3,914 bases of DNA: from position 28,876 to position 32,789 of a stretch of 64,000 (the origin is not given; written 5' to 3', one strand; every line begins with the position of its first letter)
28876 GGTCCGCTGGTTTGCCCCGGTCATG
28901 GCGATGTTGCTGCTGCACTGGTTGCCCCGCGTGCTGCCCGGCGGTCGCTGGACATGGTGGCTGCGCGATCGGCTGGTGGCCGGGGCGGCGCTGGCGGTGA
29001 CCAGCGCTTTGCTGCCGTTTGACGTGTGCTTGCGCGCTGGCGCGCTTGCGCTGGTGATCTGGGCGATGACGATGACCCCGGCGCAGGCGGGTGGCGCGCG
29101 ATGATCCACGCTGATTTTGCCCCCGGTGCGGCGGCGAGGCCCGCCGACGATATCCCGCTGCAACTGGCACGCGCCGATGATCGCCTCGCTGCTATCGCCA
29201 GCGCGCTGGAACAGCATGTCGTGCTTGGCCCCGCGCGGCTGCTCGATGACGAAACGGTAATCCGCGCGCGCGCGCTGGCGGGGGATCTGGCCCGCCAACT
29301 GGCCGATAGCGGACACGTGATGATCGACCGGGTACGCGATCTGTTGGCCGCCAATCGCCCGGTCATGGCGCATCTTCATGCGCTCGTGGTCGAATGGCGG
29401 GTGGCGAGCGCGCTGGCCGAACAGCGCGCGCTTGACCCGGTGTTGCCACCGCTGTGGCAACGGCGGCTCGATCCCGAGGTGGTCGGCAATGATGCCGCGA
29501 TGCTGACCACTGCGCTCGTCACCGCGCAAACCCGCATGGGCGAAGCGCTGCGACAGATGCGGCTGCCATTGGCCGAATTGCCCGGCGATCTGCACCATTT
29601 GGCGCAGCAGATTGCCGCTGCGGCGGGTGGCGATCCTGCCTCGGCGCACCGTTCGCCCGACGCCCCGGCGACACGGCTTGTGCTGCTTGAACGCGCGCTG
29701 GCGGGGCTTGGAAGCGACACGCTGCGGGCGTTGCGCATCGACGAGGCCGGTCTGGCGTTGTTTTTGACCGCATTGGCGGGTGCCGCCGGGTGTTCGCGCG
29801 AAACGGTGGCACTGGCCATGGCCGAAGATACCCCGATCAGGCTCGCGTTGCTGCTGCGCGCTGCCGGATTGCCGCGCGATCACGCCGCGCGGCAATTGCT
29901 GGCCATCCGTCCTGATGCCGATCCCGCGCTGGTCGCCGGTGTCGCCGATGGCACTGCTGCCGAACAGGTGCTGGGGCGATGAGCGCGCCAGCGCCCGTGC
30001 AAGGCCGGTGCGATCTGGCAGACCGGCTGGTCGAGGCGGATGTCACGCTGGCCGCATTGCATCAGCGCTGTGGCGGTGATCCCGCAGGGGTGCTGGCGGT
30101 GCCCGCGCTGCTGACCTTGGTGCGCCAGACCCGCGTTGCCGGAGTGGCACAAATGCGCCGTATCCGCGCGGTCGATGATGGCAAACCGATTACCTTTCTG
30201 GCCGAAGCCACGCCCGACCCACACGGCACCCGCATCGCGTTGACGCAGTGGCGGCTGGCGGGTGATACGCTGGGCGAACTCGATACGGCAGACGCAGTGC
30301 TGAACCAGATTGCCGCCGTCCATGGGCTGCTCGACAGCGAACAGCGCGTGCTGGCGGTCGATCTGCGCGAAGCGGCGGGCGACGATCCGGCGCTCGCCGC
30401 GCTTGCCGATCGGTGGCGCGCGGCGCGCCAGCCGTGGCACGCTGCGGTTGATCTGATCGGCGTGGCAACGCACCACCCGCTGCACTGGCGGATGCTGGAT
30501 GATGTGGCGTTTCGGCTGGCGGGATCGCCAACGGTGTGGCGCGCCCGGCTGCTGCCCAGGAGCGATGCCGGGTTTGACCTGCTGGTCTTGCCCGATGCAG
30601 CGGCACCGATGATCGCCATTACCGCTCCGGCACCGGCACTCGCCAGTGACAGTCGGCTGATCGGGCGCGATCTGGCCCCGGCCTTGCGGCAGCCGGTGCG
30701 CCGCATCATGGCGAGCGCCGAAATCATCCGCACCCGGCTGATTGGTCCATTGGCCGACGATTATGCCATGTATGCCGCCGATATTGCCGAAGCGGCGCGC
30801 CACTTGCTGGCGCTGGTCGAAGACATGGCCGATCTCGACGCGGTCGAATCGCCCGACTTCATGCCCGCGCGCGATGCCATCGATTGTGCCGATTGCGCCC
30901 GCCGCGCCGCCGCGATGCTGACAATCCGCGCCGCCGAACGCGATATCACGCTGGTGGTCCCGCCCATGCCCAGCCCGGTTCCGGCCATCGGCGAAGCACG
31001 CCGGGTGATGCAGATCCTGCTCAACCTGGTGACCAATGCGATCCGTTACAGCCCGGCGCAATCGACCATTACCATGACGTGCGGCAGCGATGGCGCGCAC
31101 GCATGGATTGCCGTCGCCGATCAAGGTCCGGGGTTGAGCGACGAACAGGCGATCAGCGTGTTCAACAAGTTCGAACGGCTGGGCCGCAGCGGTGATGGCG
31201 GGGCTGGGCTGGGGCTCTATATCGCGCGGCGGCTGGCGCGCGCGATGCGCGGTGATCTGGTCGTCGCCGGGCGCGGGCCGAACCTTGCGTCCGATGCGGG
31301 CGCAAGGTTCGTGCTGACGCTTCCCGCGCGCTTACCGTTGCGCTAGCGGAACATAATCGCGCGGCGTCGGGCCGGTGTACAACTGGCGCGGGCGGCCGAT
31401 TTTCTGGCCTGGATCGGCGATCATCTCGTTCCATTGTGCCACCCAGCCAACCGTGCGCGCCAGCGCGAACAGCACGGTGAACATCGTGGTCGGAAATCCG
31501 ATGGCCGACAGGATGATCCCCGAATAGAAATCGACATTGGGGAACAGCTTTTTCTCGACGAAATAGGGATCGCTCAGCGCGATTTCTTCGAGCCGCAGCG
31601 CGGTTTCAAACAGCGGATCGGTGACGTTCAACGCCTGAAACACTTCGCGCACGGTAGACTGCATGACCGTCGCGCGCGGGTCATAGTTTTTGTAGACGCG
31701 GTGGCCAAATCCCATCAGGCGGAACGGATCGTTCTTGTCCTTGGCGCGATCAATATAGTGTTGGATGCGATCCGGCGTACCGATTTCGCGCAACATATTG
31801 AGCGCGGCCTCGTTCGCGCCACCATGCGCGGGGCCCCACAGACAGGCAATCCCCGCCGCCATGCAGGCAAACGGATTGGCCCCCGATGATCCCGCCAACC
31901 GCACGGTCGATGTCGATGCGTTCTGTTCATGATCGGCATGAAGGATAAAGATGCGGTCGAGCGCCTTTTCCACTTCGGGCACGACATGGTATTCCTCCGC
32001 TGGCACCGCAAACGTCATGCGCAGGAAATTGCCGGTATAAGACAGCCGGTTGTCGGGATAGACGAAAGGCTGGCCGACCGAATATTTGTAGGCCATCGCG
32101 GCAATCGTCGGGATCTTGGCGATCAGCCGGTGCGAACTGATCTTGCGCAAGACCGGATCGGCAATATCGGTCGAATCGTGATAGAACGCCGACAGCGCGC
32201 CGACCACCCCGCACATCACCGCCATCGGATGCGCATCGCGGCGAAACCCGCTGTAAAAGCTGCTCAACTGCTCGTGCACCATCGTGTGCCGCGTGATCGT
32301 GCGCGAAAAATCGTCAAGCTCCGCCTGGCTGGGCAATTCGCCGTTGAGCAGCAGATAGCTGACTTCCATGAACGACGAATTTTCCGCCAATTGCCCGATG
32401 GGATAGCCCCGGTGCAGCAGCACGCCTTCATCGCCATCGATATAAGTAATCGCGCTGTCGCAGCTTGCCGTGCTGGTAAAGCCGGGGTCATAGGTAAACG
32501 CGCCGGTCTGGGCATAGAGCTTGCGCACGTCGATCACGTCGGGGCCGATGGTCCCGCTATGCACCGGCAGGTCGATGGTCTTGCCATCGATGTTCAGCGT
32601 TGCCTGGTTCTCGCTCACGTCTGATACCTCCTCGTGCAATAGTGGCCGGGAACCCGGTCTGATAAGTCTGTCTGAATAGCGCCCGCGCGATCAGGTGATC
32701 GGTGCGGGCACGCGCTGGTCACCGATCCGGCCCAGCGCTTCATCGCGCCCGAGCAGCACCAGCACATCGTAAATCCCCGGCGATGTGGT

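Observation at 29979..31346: His-less pseudo-histidine kinase of PleC/DivJ-like DHp type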

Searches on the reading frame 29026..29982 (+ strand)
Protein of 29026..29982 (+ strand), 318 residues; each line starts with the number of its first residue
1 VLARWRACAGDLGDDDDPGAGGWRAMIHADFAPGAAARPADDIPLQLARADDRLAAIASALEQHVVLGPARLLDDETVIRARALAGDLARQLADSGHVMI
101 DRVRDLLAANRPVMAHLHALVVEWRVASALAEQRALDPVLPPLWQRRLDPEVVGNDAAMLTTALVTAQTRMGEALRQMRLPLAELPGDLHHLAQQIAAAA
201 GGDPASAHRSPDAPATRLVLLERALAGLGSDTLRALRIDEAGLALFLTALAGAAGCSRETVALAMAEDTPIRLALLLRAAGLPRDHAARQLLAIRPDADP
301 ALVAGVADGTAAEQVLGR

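Call 3: search_protein_families(library=pfam, proteins=[window:29026-29982:+], max_evalue=0.1)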
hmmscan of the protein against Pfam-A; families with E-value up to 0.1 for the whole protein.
window:29026-29982:+ (318 aa): 1 family
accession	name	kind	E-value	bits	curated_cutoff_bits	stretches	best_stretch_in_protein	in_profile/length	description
PF07030.17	Phage_Mu_Gp36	-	0.068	13.8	24.7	0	156-197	29-71/124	Bacteriophage Mu, Gp36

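Call 4: search_protein_families(library=ncbifam, proteins=[window:29026-29982:+], max_evalue=0.1)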
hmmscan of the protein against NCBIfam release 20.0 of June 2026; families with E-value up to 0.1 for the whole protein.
window:29026-29982:+ (318 aa): 0 families

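Call 88: find_homologous_proteins(query=window:29101-29979:+, max_evalue=0.00001)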
Query window:29101-29979:+ (293 aa): 89 proteins with E <= 0.00001 among 8000 candidates.
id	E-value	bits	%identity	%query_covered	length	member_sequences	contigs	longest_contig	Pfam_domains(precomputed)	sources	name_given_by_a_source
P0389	3.9e-172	589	100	100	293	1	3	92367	-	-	-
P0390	2.4e-82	295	62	99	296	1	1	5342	-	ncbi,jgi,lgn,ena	jgi:hypothetical protein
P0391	1.4e-80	289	62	93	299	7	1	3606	-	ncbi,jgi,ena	jgi:hypothetical protein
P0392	3.0e-78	281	61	93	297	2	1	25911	-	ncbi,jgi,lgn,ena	jgi:hypothetical protein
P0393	2.5e-77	278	61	92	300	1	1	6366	-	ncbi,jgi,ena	jgi:hypothetical protein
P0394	7.6e-77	277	62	87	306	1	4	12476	-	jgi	jgi:hypothetical protein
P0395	1.5e-76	276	60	95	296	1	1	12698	-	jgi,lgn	-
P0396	4.1e-76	274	60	86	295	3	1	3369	-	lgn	-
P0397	1.7e-75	272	59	87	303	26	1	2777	-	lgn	-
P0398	3.4e-75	271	60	91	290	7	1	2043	-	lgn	-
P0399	1.0e-74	270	60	91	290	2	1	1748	-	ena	-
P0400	3.7e-74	268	57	77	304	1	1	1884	-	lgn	-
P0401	2.4e-73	265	55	95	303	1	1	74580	-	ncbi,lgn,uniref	ncbi:hypothetical protein [Novosphingobium sp.]|uniref:hypothetical protein n=1 Tax=Novosphingobium 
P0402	4.8e-73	264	60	91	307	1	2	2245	-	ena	-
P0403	7.7e-73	264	57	95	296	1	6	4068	-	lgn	-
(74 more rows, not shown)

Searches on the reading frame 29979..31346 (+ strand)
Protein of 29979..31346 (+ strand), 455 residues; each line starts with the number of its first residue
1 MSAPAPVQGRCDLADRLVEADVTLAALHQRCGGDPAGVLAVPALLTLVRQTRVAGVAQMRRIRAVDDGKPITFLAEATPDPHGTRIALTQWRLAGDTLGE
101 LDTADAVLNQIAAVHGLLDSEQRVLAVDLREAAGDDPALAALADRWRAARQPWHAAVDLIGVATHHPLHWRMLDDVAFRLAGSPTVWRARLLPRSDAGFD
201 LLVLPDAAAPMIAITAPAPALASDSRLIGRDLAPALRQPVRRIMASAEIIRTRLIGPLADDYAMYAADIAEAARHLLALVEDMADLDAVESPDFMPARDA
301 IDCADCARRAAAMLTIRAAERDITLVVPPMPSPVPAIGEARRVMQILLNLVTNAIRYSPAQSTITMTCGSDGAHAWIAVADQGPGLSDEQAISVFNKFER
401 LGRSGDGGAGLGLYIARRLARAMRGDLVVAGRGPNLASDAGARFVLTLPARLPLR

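Call 3: search_protein_families(library=pfam, proteins=[window:29979-31346:+], max_evalue=0.1)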
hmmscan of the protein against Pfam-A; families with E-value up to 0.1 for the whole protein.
window:29979-31346:+ (455 aa): 3 families
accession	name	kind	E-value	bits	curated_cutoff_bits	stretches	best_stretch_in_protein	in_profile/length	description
PF02518.31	HATPase_c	-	3.6e-21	76.1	26.4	1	339-451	2-110/111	Histidine kinase-, DNA gyrase B-, and HSP90-like ATPase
PF00512.31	HisKA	-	1.5e-05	25.4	26.9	1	236-289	13-63/66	His Kinase A (phospho-acceptor) domain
PF13581.12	HATPase_c_2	-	0.00029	21.3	27.4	1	350-423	39-112/127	Histidine kinase-like ATPase domain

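Call 4: search_protein_families(library=ncbifam, proteins=[window:29979-31346:+], max_evalue=0.1)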
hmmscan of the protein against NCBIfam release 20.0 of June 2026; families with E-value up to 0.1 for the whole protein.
window:29979-31346:+ (455 aa): 72 families (the best 25 are shown)
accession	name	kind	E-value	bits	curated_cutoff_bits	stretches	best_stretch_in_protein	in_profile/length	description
NF050805.1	CellDivHKDivJCaul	equivalog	9.8e-29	100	1000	1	230-432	303-507/531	cell cycle sensor histidine kinase DivJ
NF008312.0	PRK11100.1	equivalog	3.4e-26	92.1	356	1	232-432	263-461/477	two-component system sensor histidine kinase CreC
NF046044.1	PnpS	equivalog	6.9e-25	87.9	400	1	269-449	213-390/390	two-component system histidine kinase PnpS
TIGR02956.1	TMAO_torS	equivalog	1.6e-22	79.5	676.5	1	257-449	493-681/967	TMAO reductase system sensor histidine kinase/response regulator TorS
TIGR02966.1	phoR_proteo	equivalog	7e-21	74.6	334.2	1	261-430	149-320/333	phosphate regulon sensor histidine kinase PhoR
NF040691.1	MtrAB_MtrB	equivalog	1.3e-20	73.9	450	1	298-451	343-493/507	MtrAB system histidine kinase MtrB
NF008543.0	PRK11466.1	equivalog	2.6e-20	71.9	982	1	236-452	455-664/914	TMAO reductase system sensor histidine kinase/response regulator TorS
NF012163.2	BaeS_SmeS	equivalog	6.3e-20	71.5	500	1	273-430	284-443/457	sensor histidine kinase efflux regulator BaeS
NF047465.1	hybrid_HK_LvrA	exception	2.1e-19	69.1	1200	1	236-450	213-422/819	hybrid histidine kinase/response regulator LvrA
NF041735.1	hist_kin_RppB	equivalog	8.3e-19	67.7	400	1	231-448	222-437/438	two-component system sensor histidine kinase RppB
NF011874.0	PRK15347.1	equivalog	1.1e-18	66.8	852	1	270-449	440-613/921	two component system sensor kinase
NF038297.2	hybrid_HK_HrmK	equivalog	6.5e-18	64.7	725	1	237-450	247-457/607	hybrid histidine kinase/response regulator HrmK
NF008025.0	PRK10755.1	equivalog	6.8e-18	64.5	314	1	315-434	226-344/362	two-component system sensor histidine kinase PmrB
NF007898.0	PRK10604.1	equivalog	6.9e-18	65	478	1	272-451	251-424/433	two-component system sensor histidine kinase RstB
NF041832.1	near_NosP_CTERM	subfamily_domain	2.4e-17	63.1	400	1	274-450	54-225/370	NahK/ErcS family hybrid sensor histidine kinase/response regulator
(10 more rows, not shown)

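Call 5: find_homologous_proteins(query=window:29979-31346:+)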
Query window:29979-31346:+ (455 aa): 2699 proteins with E <= 0.001 among 8000 candidates; the best 120 are listed.
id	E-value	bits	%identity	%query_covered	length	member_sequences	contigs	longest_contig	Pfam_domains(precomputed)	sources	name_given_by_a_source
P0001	2.3e-288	974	100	100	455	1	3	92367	PF02518.32,PF00512.32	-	-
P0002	3.2e-174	598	64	99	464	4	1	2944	PF02518.32,PF00512.32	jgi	-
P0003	2.7e-173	595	66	99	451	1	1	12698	PF02518.32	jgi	-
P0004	1.5e-172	593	65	98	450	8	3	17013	PF02518.32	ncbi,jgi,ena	jgi:signal transduction histidine kinase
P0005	2.7e-171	589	65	99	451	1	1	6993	PF02518.32,PF00512.32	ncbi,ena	-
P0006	2.1e-169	582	63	99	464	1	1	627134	PF02518.32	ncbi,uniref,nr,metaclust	ncbi:sensor histidine kinase KdpD [Novosphingobium sp. Fuku2-ISO-50]|uniref:sensor histidine kinase 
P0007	2.3e-169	582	65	99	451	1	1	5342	PF02518.32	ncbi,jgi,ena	jgi:signal transduction histidine kinase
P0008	3.1e-168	578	65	99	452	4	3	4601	PF02518.32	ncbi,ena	-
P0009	8.8e-168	577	65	98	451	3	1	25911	PF02518.32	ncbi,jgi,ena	jgi:signal transduction histidine kinase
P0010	1.4e-167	576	64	99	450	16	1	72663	PF02518.32,PF00512.32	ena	-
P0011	2.5e-167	575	63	99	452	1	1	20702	PF02518.32,PF00512.32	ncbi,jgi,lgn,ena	jgi:signal transduction histidine kinase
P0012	3.0e-167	575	62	99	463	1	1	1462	PF13581.13,PF02518.32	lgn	-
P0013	9.4e-167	574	64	100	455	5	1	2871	PF02518.32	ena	-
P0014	6.7e-166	571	65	99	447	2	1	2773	PF02518.32,PF00512.32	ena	-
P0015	6.8e-166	571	64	99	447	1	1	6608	PF02518.32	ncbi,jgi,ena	jgi:signal transduction histidine kinase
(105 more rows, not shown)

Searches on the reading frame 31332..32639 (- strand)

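Call 3: search_protein_families(library=pfam, proteins=[window:31332-32639:-], max_evalue=0.1)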
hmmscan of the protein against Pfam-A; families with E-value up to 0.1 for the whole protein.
window:31332-32639:- (435 aa): 2 families
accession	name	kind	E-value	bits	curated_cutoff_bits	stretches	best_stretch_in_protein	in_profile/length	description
PF00285.26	Citrate_synt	-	1e-136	456.1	27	1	53-418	1-357/357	Citrate synthase, C-terminal domain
PF03990.20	DUF348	-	0.091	13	24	0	14-32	2-20/41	G5-linked-Ubiquitin-like domain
